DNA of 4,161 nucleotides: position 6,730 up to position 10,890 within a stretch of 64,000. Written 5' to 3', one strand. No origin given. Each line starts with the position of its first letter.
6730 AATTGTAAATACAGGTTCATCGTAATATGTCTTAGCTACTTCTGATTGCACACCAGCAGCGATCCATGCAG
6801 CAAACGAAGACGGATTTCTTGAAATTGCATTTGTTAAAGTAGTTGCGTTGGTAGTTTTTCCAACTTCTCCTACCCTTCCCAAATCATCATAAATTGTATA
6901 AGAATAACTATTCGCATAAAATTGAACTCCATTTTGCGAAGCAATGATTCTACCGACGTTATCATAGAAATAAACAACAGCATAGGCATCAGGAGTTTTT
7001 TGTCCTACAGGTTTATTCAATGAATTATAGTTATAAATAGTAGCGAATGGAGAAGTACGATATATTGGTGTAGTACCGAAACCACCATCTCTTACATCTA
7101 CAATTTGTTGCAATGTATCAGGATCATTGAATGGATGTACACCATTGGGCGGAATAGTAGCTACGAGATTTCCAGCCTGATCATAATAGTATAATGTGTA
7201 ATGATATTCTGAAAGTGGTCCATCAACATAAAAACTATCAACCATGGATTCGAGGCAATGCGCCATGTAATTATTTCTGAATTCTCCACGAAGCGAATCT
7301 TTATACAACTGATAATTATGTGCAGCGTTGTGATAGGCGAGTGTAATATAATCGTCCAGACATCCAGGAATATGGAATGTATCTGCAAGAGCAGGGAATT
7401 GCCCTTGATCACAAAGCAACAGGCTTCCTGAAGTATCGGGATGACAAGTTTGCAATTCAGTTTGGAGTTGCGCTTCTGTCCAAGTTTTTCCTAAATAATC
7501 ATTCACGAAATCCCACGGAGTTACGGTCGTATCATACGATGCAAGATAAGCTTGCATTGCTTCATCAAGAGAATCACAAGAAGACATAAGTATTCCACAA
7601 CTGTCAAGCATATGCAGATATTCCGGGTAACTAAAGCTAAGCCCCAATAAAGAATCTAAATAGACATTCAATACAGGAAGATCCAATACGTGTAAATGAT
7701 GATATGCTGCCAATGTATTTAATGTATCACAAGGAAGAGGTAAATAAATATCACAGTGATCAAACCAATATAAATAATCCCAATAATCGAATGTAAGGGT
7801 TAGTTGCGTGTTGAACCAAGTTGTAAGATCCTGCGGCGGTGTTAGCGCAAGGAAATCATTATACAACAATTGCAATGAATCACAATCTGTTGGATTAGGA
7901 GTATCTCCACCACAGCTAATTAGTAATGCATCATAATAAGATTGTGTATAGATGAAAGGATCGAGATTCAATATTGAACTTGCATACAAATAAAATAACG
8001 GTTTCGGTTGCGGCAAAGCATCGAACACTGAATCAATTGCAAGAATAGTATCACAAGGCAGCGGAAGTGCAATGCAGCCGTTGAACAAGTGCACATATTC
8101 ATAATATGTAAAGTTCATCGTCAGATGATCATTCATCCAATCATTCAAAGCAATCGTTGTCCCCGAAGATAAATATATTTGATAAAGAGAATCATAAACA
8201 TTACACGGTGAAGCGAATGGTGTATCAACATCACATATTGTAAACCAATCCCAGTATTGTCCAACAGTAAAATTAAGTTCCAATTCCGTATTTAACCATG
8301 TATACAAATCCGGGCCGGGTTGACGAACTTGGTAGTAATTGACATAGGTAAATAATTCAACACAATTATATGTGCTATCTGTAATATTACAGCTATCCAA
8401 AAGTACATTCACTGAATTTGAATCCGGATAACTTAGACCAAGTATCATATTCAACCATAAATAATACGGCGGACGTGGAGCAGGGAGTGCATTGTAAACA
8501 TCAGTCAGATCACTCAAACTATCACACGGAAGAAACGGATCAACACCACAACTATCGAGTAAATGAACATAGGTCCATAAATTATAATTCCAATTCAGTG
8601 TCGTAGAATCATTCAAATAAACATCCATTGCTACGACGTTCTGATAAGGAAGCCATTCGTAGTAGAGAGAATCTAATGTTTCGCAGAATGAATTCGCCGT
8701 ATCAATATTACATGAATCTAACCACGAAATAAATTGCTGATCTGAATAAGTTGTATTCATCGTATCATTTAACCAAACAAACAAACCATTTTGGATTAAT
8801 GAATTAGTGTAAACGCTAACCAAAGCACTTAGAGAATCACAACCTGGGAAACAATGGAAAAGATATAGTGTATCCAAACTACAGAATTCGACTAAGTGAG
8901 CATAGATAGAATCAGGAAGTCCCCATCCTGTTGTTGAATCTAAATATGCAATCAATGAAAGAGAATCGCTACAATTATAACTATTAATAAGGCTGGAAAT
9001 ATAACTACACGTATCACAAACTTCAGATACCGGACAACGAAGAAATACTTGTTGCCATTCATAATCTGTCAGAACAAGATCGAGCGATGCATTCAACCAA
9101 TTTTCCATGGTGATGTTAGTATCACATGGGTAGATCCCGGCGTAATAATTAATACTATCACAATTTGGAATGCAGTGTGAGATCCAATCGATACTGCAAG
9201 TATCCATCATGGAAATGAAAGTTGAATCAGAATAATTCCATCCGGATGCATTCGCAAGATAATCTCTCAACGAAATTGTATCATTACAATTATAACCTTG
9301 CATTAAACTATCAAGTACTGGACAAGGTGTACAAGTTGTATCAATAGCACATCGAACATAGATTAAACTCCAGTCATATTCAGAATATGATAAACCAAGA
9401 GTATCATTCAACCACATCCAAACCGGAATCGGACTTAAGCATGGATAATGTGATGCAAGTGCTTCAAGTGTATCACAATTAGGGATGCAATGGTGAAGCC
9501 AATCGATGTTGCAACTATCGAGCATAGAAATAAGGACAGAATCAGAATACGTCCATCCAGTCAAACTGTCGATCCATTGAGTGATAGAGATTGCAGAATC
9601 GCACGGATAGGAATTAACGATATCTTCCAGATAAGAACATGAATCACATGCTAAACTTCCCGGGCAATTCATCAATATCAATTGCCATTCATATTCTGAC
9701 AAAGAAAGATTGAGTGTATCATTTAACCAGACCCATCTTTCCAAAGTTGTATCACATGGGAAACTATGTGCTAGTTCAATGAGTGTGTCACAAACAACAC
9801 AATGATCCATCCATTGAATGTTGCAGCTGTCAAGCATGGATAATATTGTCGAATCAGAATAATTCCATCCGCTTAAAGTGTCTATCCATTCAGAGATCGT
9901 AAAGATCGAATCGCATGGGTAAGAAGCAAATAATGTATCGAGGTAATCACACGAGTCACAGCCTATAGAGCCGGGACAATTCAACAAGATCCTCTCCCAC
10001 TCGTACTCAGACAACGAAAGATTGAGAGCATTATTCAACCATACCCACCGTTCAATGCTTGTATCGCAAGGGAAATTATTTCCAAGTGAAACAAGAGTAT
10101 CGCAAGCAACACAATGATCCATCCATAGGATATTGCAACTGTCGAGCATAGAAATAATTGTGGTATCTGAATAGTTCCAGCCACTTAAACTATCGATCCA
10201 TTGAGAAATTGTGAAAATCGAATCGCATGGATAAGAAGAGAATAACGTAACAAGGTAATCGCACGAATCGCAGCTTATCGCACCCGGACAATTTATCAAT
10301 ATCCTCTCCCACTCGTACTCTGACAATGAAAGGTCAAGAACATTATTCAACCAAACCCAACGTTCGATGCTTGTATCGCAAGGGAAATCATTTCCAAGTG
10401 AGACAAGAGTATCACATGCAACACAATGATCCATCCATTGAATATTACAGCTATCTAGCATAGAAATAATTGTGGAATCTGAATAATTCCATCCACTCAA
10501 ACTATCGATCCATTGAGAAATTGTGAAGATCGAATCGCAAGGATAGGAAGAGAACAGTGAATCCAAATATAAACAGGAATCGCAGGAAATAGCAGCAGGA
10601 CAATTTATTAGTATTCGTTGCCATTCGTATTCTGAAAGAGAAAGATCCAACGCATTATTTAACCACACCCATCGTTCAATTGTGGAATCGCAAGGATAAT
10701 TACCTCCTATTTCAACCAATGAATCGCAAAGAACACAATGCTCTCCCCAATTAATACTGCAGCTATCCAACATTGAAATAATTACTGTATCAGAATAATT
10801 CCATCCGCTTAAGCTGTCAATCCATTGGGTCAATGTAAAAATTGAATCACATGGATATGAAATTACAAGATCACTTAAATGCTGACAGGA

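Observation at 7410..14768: About 43 tandem cysteine-bracketed ~50-aa modules inserted between the N-terminal region and the YD shell of the RHS protein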

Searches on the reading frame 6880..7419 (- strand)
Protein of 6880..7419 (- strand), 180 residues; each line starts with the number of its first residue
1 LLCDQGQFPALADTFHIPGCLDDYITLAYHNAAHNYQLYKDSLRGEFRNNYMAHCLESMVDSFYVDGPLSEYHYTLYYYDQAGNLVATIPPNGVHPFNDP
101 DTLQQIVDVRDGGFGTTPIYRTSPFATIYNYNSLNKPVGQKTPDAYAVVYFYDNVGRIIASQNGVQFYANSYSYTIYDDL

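Call 65: find_related_loci(query=A4, collection=metagenome_contigs, flank=10000)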
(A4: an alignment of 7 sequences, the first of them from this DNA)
Query A4 (180 aa) in metagenome_contigs; peptide patterns used: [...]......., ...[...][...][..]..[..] (x = any residue, [..] = any of these).
600 stretches matched a pattern (row limit reached: there are more); 490 encode a relative of the query (tblastn E <= 1e-3); the best 80 are kept; 80 distinct loci.
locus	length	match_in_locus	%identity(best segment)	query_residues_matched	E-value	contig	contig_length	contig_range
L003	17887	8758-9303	58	2-180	5e-64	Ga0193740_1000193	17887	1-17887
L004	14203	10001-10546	57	2-180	2e-63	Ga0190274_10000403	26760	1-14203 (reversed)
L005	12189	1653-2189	54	2-180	1e-55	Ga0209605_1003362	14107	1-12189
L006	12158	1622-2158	54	2-180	1e-55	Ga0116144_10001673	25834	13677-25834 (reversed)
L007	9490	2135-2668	44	1-180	3e-41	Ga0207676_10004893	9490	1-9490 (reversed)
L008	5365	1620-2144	44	2-180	2e-40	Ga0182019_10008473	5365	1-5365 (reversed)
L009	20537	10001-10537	44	1-180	8e-40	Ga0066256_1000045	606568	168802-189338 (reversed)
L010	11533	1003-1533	43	2-180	2e-39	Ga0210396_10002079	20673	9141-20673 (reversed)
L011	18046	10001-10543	42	1-180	6e-39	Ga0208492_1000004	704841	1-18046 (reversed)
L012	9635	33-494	47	26-180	9e-39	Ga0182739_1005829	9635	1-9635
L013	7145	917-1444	43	2-180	2e-38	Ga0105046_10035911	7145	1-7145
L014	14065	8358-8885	43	2-180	2e-38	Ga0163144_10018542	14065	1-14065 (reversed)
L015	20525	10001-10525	43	1-178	2e-38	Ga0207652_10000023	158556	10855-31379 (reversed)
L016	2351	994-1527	43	1-180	7e-39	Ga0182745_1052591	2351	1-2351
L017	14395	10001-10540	43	1-180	7e-39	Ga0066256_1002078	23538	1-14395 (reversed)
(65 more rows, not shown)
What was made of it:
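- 4924..7212 (-): YD/RHS shell, aa 3718-4480, from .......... to the Rhs-associated core. The motif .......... recovers 490 related loci (call 65).
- Tried and rejected: The shell-start alignment worked (call 65).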

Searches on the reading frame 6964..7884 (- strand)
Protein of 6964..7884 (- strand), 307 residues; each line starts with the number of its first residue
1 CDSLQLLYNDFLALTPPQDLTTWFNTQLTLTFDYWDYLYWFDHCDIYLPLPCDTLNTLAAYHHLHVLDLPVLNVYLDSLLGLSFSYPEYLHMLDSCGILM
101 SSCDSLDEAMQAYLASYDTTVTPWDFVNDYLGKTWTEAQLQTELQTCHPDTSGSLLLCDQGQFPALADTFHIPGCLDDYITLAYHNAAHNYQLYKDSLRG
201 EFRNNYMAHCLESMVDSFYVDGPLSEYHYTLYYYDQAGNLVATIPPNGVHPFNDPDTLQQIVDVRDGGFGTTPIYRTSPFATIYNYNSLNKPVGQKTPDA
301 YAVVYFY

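Call 62: find_related_loci(query=window:6964-7884:-, collection=metagenome_contigs, flank=10000)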
Query window:6964-7884:- (307 aa) in metagenome_contigs; peptide patterns used: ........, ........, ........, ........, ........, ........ (x = any residue, [..] = any of these).
40 stretches matched a pattern, but none encodes a relative of the query by tblastn (E <= 1e-3).
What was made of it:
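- Tried and rejected: The scan with the single protein found nothing (call 62).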

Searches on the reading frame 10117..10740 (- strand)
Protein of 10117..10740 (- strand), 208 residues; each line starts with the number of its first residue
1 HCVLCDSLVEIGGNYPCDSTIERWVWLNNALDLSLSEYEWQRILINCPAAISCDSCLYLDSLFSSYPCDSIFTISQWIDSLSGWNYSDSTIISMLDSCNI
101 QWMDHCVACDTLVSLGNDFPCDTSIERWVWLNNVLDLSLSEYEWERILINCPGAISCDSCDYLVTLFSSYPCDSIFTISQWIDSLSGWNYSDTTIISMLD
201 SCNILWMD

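Call 45: predict_structure(alignment_id=A3)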
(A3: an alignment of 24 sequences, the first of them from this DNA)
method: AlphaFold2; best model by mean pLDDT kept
length: 208 residues; sequences in the alignment: 24
mean_pLDDT: 84.5   pTM: 0.58
mean pLDDT of the five models: 84.5, 83.0, 82.6, 82.2, 80.4
residues with pLDDT >= 90: 73; 70-90: 113; 50-70: 22; < 50: 0
segments of 3 or more residues with pLDDT < 50: none
pLDDT, mean of each block of 10 residues (from residue 1): 80 75 87 90 77 75 94 94 84 89 92 84 80 95 89 66 89 92 84 80 78
secondary structure, 60 per line:
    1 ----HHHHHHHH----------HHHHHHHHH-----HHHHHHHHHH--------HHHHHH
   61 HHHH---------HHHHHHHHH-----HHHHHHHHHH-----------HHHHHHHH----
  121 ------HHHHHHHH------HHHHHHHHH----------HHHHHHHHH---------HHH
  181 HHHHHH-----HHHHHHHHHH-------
elements in order: H5-12 H23-31 H37-46 H55-64 H74-82 H88-97 H109-116 H127-134 H141-149 H160-168 H178-186 H192-201
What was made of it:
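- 8842..12129 (-): Main array, central zone: modules 13-33 (aa 2079-3174). These are 4-Cys modules of two alternating sub-types in a 104-aa / 312-nt super-repeat. AF2 of aa 2542-2749 gives pLDDT 84.5 (call 45).
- On EGF-like repeats (teneurin stalk): The predicted fold is all-helical (call 45).
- AF2 of four modules gives pLDDT 84.5 with three helices per module. pTM is 0.58, which I judge higher than four independent 52-aa domains would give (call 45). pTM 0.58 leaves the inter-module geometry uncertain. pLDDT dips to 66-77 at the linkers after the 'WVWLN'-type modules (call 45).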

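Call 48: fold_search(model_id=the predicted structure, library=pdb)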
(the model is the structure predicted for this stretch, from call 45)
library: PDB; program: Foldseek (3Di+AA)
matches with E <= 10: 35; with E <= 0.001: 0
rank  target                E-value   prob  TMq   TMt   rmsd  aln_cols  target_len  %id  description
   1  8ro0_TF               1.3e+00  0.28  0.31  0.17  10.6       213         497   12  Structure of the C. elegans Intron Lariat Spliceosome primed for disassembly (ILS') (released 2024-08-07)
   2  7sn8_D                3.3e+00  0.06  0.20  0.13  15.8       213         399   10  Cryo-EM structure of Drosophila Integrator cleavage module (IntS4-IntS9-IntS11) in complex with IP6 (released 2022-10-12)
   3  5vrd_B                3.7e+00  0.02  0.12  0.12  25.4       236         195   10  Crystal structure for Methylobacterium extorquens PqqCD (natural fusion) (released 2018-05-16)
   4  5xas_B                4.2e+00  0.02  0.14  0.09  23.1       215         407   10  Structural insights into the elevator-like mechanism of the sodium/citrate symporter CitS (released 2017-06-14)
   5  1sra                  4.4e+00  0.02  0.10  0.13  15.0       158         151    9  STRUCTURE OF A NOVEL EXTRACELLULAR CA2+-BINDING MODULE IN BM-40(SLASH)SPARC(SLASH)OSTEONECTIN (released 1996-03-08)
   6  8ij1_F                4.6e+00  0.03  0.18  0.09  13.5       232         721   11  Protomer 1 and 2 of the asymmetry trimer of the Cul2-Rbx1-EloBC-FEM1B ubiquitin ligase complex (released 2024-02-28)
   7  1rec                  4.6e+00  0.02  0.14  0.15  15.2       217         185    9  THREE-DIMENSIONAL STRUCTURE OF RECOVERIN, A CALCIUM SENSOR IN VISION (released 1994-01-31)
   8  3d5l_A                4.9e+00  0.08  0.22  0.22  12.6       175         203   12  Crystal structure of regulatory protein RecX (released 2008-06-10)
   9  8syn_A                5.3e+00  0.03  0.16  0.07  17.5       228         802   12  Human VPS35L/VPS29/VPS26C Complex (released 2023-11-01)
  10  5oy0_L                5.6e+00  0.03  0.14  0.17  15.4       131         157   15  Structure of synechocystis photosystem I trimer at 2.5A resolution (released 2018-02-21)
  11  7q1f_C                5.9e+00  0.04  0.20  0.19  15.1       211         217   11  CPAP:TUBULIN:IE5 ALPHAREP COMPLEX (released 2022-04-20)
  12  8ro1_TF               6.5e+00  0.04  0.24  0.13  13.3       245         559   11  Structure of the C. elegans Intron Lariat Spliceosome double-primed for disassembly (ILS'') (released 2024-08-07)
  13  6ork_B                6.5e+00  0.03  0.16  0.15  16.8       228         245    8  Crystal structure of Sel1 repeat protein from Oxalobacter formigenes (released 2020-05-06)
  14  7bfp_C                6.5e+00  0.02  0.15  0.12  14.9       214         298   13  Structure of the Integrator cleavage module with INTS4/9/11 (released 2021-03-24)
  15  6fsh_A                6.5e+00  0.01  0.11  0.08  20.6       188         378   16  Crystal structure of hybrid P450 OxyBtei(BC/FGvan) (released 2018-05-23)
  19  9lgo_H                7.5e+00  0.01  0.12  0.12  22.8       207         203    9  Cryo-EM structure of the SPATA5-SPATA5L1-CINP-C1orf109 complex (released 2025-04-23)
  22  9e2l_D                7.8e+00  0.02  0.15  0.13  19.0       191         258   14  Variediene synthase with one cyclase (conformation 2) (released 2025-05-21)
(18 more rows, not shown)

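Call 51: search_protein_families(library=pfam, alignment_id=A3, max_evalue=1)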
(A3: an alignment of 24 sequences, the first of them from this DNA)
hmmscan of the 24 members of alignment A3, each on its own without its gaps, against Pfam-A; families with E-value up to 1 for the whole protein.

A. member 1, seq(208 aa): 0 families

B. families by the number of members that match (of 24 scanned): 17 families
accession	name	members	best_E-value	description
PF22974.1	DUF7029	1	0.014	Domain of unknown function (DUF7029)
PF13415.12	Kelch_3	1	0.029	Galactose oxidase, central domain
PF14117.11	DUF4287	1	0.037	Domain of unknown function (DUF4287)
PF07566.17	DUF1543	1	0.064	Domain of Unknown Function (DUF1543)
PF07934.18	OGG_N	1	0.066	8-oxoguanine DNA glycosylase, N-terminal domain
PF24737.1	DUF7688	1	0.068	Domain of unknown function (DUF7688)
PF15981.10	EAV_GP5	1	0.068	Envelope glycoprotein GP 5 of equine arteritis virus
PF24097.1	TMD_POM152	1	0.077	Nucleoporin POM152, N-terminal transmembrane domain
PF15508.11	NAAA-beta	1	0.09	beta subunit of N-acylethanolamine-hydrolyzing acid amidase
PF12123.13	CBD_PlyG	1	0.11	PlyG Cell wall binding domain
PF12513.15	SUV3_C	1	0.14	ATP-dependent RNA helicase SUV3 C-terminal domain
PF23866.1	DUF7224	1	0.15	Domain of unknown function (DUF7224)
PF03988.17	DUF347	1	0.16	Repeat of Unknown Function (DUF347)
PF09889.16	DUF2116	1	0.24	Probable treble clef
PF23311.1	DUF7084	1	0.27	Domain of unknown function (DUF7084)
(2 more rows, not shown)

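Call 79: fold_search(model_id=the predicted structure, library=viral)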
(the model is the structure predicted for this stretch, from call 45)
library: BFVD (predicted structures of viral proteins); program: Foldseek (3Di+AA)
matches with E <= 10: 42; with E <= 0.001: 0
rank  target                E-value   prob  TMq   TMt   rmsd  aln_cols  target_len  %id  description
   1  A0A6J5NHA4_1          1.7e+00  0.04  0.15  0.04  19.6       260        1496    9  Large polyvalent protein associated domain-containing protein [uncultured Caudovirales phage]
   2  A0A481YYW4            1.9e+00  0.05  0.14  0.15  21.8       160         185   14  Transmembrane protein [Marseillevirus LCMAC202]
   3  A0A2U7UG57            2.0e+00  0.06  0.17  0.09  16.1       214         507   17  F-box incomplete domain containing protein [Pandoravirus macleodensis]
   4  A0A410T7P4            2.3e+00  0.04  0.15  0.15  16.2       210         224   16  Transglycosylase SLT domain-containing protein [Campylobacter phage CP20]
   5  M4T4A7                2.9e+00  0.06  0.20  0.08  13.6       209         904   10  Uncharacterized protein [Cyanophage KBS-P-1A]
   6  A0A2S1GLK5            3.2e+00  0.07  0.23  0.22  10.9       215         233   13  (no name in the UniProt tables at hand)
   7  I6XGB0                3.2e+00  0.03  0.15  0.08  24.3       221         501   12  Uncharacterized protein [Burkholderia phage BcepMigl]
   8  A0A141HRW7            3.4e+00  0.08  0.18  0.22  14.3       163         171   12  (no name in the UniProt tables at hand)
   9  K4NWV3                4.1e+00  0.04  0.19  0.07  14.6       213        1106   10  Structural protein [Sulfolobales Mexican rod-shaped virus 1]
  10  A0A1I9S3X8            4.5e+00  0.02  0.12  0.05  18.6       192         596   12  Minor tail protein [Mycobacterium phage DarthPhader]
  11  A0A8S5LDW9            4.7e+00  0.02  0.14  0.05  18.6       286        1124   11  Uncharacterized protein (Fragment) [Myoviridae sp. ctB7y8]
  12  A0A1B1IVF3            4.9e+00  0.05  0.24  0.12  14.0       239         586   12  (no name in the UniProt tables at hand)
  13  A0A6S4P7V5            4.9e+00  0.02  0.13  0.04  20.7       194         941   10  Chromosome segregation ATPase-like protein [uncultured phage_MedDCM-OCT-S37-C6]
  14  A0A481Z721            5.2e+00  0.02  0.13  0.14  23.2       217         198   11  Uncharacterized protein [Pithovirus LCPAC302]
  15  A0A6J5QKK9            5.7e+00  0.04  0.12  0.20  12.0        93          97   13  Uncharacterized protein [uncultured Caudovirales phage]
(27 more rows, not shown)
